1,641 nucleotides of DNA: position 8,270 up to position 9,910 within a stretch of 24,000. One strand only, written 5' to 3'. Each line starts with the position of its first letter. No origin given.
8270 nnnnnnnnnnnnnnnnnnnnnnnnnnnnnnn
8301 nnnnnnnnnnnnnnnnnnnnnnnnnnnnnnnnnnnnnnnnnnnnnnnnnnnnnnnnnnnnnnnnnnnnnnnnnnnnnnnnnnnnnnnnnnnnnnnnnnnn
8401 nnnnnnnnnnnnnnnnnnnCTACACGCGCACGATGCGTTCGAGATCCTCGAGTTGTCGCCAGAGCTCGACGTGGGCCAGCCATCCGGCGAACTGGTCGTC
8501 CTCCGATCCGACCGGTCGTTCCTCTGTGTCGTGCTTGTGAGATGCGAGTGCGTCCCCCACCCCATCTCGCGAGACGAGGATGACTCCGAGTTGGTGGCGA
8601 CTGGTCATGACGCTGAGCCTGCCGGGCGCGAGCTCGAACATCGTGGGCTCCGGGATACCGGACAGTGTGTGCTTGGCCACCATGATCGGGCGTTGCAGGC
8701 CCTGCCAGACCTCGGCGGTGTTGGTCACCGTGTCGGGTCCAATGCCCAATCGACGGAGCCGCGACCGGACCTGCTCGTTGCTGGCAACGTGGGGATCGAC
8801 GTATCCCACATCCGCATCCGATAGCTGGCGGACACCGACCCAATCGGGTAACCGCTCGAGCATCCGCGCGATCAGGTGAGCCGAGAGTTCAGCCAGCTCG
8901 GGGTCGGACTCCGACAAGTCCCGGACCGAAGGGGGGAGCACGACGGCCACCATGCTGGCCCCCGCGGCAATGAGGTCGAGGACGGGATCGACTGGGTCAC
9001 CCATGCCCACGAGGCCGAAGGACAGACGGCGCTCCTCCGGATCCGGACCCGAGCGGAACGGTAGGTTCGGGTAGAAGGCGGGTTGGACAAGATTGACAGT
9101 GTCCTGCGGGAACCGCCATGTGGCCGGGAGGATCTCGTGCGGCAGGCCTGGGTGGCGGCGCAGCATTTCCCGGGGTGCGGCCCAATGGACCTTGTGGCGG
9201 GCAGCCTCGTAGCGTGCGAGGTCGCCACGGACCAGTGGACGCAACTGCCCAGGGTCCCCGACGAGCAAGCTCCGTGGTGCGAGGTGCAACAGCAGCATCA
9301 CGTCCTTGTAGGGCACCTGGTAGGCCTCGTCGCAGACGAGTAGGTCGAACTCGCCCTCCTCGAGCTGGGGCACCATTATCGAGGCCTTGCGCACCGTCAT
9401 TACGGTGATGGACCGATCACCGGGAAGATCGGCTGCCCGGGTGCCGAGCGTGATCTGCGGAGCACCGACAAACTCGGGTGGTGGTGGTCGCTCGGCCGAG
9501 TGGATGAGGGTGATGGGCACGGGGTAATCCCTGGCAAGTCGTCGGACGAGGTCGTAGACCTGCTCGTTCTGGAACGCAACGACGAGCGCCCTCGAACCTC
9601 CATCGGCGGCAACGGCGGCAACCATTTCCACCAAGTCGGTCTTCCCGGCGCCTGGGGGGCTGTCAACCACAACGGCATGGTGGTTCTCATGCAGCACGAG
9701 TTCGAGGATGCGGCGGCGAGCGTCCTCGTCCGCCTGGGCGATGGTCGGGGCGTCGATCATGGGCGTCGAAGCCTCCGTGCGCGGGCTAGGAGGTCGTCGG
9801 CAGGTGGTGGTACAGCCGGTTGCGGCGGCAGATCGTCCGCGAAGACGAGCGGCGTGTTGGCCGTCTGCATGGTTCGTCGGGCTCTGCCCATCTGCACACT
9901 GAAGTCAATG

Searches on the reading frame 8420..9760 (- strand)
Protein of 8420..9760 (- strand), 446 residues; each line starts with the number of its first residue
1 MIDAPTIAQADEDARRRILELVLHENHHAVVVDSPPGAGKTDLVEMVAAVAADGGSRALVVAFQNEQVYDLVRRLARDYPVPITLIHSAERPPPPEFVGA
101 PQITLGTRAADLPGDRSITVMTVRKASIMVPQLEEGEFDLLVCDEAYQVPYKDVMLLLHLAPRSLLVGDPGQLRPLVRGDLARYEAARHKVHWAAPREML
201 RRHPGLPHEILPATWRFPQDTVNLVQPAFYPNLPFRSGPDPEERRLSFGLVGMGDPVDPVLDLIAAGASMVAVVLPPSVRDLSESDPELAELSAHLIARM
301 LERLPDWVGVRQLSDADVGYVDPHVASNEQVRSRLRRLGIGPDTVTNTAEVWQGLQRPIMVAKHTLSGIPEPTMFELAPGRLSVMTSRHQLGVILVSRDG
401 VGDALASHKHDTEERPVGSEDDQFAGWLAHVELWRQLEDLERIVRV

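Call 32: search_protein_families(library=pfam, max_evalue=0.01, proteins=[window:8420-9760:-])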
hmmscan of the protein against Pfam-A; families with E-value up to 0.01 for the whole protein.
window:8420-9760:- (446 aa): 5 families
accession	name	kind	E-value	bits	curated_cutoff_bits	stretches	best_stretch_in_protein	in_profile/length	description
PF13604.12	AAA_30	-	7.5e-10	39.3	27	1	16-187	7-143/191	AAA domain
PF13086.12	AAA_11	-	8e-10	39.3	27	2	15-79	7-82/257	AAA domain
PF13245.12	AAA_19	-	1.3e-05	25.8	25.1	1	26-175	10-131/134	AAA domain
PF04851.21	ResIII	-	0.00025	21.4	22.5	1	11-151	8-139/164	Type III restriction enzyme, res subunit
PF20720.3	nSTAND3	-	0.0082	16.3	27.2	0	25-61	15-51/155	Novel STAND NTPase 3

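Call 95: search_protein_families(library=padloc, max_evalue=0.01, proteins=[window:8420-9760:-])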
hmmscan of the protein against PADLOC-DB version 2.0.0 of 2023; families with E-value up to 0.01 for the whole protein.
window:8420-9760:- (446 aa): 9 families
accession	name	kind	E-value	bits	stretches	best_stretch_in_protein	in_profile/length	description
PDLC03920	MkoA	-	2.6e-07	27.3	1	131-183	784-837/1112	-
PDLC03924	MkoC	-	2.6e-07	27.1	1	135-178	668-711/1136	-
PDLC02194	Hhe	-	0.00025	16.3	0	136-176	1379-1419/1911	-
PDLC02422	PprDinG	-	0.0003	17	1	35-78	202-244/930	-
PDLC03921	MkoA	-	0.00042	16.1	1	133-189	1292-1348/1607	-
PDLC04140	mad8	-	0.0031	15.1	1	23-75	24-74/314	mads_8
PDLC05035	PDC-S53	-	0.0032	13.6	0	9-76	493-557/900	-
PDLC05009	PDC-S37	-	0.0037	13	0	136-175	936-975/1550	-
PDLC04232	IetA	-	0.0081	13.6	0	11-49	100-138/330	-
